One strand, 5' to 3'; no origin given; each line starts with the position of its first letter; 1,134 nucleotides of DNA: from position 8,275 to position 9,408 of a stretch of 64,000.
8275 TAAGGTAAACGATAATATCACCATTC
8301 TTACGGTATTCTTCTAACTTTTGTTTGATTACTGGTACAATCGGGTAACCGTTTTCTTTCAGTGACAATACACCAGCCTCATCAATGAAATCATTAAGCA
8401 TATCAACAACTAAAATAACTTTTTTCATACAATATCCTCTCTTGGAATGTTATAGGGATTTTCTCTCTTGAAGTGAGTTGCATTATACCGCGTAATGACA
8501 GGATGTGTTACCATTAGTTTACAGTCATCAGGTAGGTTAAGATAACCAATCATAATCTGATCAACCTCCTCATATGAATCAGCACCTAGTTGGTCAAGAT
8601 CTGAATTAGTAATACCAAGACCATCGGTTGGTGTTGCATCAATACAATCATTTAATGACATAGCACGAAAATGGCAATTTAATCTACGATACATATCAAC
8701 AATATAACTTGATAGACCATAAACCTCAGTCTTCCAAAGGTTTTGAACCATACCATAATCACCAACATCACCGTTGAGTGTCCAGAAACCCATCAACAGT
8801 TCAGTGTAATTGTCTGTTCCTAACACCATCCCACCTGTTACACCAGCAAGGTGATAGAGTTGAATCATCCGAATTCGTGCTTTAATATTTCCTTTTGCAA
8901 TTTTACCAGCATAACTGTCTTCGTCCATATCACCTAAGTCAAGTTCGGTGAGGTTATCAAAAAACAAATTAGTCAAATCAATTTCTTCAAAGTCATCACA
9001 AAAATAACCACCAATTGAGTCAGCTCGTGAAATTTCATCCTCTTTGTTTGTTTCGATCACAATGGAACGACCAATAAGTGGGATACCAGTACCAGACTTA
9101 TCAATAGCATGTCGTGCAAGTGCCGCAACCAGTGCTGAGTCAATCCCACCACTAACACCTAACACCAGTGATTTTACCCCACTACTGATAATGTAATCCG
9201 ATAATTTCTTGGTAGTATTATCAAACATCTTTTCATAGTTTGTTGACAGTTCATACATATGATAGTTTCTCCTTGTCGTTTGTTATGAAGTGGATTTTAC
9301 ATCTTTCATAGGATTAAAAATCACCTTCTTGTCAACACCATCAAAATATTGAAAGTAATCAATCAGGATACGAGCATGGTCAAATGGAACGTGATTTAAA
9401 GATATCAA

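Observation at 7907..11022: Deamidating NAD+ salvage operon (pncB-Nudix-nadE-pncA), a candidate third phage NAD-reconstitution route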

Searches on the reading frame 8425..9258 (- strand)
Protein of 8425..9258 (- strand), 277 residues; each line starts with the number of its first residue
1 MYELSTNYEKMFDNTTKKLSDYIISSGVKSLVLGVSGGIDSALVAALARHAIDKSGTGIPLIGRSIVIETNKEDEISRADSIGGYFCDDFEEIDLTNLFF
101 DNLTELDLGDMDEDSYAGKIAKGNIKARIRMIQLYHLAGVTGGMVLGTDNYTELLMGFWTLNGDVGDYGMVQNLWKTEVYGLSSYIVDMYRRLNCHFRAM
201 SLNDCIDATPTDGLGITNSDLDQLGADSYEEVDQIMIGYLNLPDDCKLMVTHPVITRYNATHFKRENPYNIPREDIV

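Call 3: search_protein_families(library=pfam, proteins=[window:8425-9258:-], max_evalue=0.01)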
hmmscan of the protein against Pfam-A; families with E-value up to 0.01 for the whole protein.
window:8425-9258:- (277 aa): 1 family
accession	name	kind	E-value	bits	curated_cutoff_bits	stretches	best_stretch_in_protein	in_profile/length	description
PF02540.23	NAD_synthase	-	6.1e-33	114.4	21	1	14-268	4-242/242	NAD synthase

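Call 4: search_protein_families(library=ncbifam, proteins=[window:8425-9258:-], max_evalue=0.01)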
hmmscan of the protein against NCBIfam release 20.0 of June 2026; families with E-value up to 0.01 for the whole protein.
window:8425-9258:- (277 aa): 8 families
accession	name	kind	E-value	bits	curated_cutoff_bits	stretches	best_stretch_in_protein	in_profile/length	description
TIGR00552.1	nadE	equivalog_domain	2.3e-34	118.7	63.65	1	11-271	5-244/251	NAD(+) synthase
NF010587.0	PRK13980.1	equivalog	3.6e-34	118.2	255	1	4-270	7-257/267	NAD+ synthase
NF010588.0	PRK13981.1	equivalog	4.5e-25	88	479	1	5-242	262-485/546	NAD+ synthase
NF001979.1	PRK00768.1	equivalog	1.1e-22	80.9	250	1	13-269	22-264/266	NAD(+) synthase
NF002048.0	PRK00876.1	subfamily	1.9e-17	63.1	313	2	110-186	161-238/330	NAD(+) synthase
NF002730.0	PRK02628.1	equivalog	4.8e-12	44.8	473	1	7-187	338-520/677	NAD(+) synthase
NF000848.1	PRK00074.1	equivalog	0.00096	17.9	400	1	12-55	200-240/512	glutamine-hydrolyzing GMP synthase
TIGR00268.2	TIGR00268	equivalog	0.0024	17.2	150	1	27-55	12-40/259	ATP-dependent sacrificial sulfur transferase LarE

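Call 33: search_solved_structures(query=window:8425-9258:-, max_evalue=0.00001, show_alignments=1)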
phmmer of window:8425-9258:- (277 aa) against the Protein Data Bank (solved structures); distinct sequences matched with E-value up to 0.00001: 22.
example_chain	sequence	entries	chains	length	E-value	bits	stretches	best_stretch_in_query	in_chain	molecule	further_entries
3p52_A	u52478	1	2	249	4.8e-17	65.6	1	12-186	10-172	NH(3)-dependent NAD(+) synthetase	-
2e18_A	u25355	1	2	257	6e-17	65.3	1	12-187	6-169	NH(3)-dependent NAD(+) synthetase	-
4xfd_A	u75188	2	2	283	7.2e-17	65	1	23-185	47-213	NH(3)-dependent NAD(+) synthetase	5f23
3dpi_A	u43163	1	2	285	8.8e-17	64.7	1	19-269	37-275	NAD+ synthetase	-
2pz8_A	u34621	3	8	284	6.3e-15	58.7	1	19-183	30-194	NH(3)-dependent NAD(+) synthetase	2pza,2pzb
5wp0_A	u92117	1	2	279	2e-14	57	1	106-165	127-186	NH(3)-dependent NAD(+) synthetase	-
1ee1_A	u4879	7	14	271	3e-14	56.5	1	14-268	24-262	NH(3)-DEPENDENT NAD(+) SYNTHETASE | NAD SYNTHETASE | PROTEIN (NAD SYNTHETASE)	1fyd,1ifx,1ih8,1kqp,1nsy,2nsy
5kha_A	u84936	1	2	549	6.4e-14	55.4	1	10-188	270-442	Glutamine-dependent NAD+ synthetase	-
3q4g_A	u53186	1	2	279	1.4e-13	54.2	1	119-165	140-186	NH(3)-dependent NAD(+) synthetase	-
3fiu_A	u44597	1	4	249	2.6e-13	53.4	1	18-235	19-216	NH(3)-dependent NAD(+) synthetase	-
1xng_A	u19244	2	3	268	1.5e-12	50.9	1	7-185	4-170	NH(3)-dependent NAD(+) synthetase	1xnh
3n05_A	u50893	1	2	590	3.9e-12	49.5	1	14-184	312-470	NH(3)-dependent NAD(+) synthetase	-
4q16_A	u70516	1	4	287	9.7e-12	48.2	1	19-167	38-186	NH(3)-dependent NAD(+) synthetase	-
4f4h_A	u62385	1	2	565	1e-11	48.2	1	19-185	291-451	Glutamine dependent NAD+ synthetase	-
1wxe_A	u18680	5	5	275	2.5e-11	46.8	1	20-169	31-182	NH(3)-dependent NAD(+) synthetase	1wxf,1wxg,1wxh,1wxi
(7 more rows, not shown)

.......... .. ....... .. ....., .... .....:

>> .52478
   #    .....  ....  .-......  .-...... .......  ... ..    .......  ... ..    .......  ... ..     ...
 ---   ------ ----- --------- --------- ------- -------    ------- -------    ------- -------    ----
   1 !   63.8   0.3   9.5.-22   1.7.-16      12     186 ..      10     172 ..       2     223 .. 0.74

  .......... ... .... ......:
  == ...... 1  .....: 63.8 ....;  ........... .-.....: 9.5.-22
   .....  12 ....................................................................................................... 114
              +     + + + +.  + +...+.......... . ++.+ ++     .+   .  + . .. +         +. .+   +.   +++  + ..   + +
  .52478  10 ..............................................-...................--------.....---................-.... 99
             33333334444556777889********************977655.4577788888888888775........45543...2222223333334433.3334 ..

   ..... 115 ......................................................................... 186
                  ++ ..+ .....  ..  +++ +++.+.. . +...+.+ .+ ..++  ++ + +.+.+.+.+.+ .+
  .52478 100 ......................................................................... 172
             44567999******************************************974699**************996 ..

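Call 44: search_protein_families(library=phrogs, proteins=[window:8425-9258:-], max_evalue=0.001)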
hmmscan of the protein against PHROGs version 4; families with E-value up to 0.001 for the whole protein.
window:8425-9258:- (277 aa): 2 families
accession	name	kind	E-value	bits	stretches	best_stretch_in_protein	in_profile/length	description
phrog_11189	-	other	5.2e-30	105.8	1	6-247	5-231/256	NAD synthetase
phrog_36784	-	other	3.4e-19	69.7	1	12-185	292-473/594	NAD synthetase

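Call 69: search_dna_similar(query=window:8425-9258:-, collection=phages, mode=protein, max_rows=40)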
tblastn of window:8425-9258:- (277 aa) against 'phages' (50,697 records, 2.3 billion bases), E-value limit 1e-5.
Records with a match: 21; places in all: 21; records where one place covers at least 80% of the query: 9.
Best place of each record, by identity: <60% 21.
By first word of the organism name: uncultured 5; Synechococcus 5; Marine 3; Bacteriophage 2; Bacillus 2; Ralstonia 2; Cyanophage 1; Sinorhizobium 1.
By host as written in the record: - 10; Synechococcus sp. WH8109 3; Synechococcus str. WH8109 2; Bacillus megaterium str. ATCC 43725 2; Ralstonia solanacearum 2; Synechococcus sp. WH7803 1; Sinohrizobium meliloti NRRL L-50 1.
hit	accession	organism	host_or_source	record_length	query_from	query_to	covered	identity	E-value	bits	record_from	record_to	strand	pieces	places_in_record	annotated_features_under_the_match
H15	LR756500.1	uncultured phage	metagenomic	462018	14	273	94%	47.9%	5e-59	208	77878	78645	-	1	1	record has no annotation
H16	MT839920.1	Bacteriophage sp.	human fecal samples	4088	1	275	99%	39.8%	5e-49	179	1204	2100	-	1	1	record has no annotation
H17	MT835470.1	Bacteriophage sp.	human fecal samples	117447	1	274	99%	39.1%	2e-46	171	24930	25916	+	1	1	record has no annotation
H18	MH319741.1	Marine virus AG-345-E15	single cell amplified by WGA-X; seawater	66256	7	272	96%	30.5%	2e-14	79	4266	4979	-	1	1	record has no annotation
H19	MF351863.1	Synechococcus phage Bellamy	Synechococcus str. WH8109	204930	7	236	83%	33.5%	1e-10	67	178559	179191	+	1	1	225: NadE-like protein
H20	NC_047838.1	Synechococcus phage Bellamy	Synechococcus str. WH8109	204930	7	236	83%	33.5%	1e-10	67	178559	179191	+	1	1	225: NAD synthetase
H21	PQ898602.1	Synechococcus phage S-SCSM2R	Synechococcus sp. WH7803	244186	7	236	83%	32.8%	5e-12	72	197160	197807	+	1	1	NAD(+) synthase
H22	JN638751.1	Bacillus phage G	Bacillus megaterium str. ATCC 43725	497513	40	268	83%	27.4%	7e-8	59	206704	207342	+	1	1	283: gp283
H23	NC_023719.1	Bacillus phage G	Bacillus megaterium str. ATCC 43725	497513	40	268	83%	27.4%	7e-8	59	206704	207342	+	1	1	283: NAD synthetase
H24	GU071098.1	Synechococcus phage S-SSM7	Synechococcus sp. WH8109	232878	39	236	71%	31.6%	2e-11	70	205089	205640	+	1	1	NAD+ synthetase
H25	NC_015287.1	Synechococcus phage S-SSM7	Synechococcus sp. WH8109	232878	39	236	71%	31.6%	2e-11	70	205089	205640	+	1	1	NAD synthetase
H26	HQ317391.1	Cyanophage S-SSM6a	Synechococcus sp. WH8109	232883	39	236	71%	31.6%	2e-11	70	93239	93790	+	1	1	NAD+ synthetase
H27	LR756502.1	uncultured phage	metagenomic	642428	39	236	71%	31.3%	1e-9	65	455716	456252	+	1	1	record has no annotation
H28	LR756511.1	uncultured phage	metagenomic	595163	5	184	65%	32.0%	2e-6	54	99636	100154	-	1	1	record has no annotation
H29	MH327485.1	Marine virus AG-341-P01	single cell amplified by WGA-X; seawater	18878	119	236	43%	42.1%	5e-13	74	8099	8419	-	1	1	record has no annotation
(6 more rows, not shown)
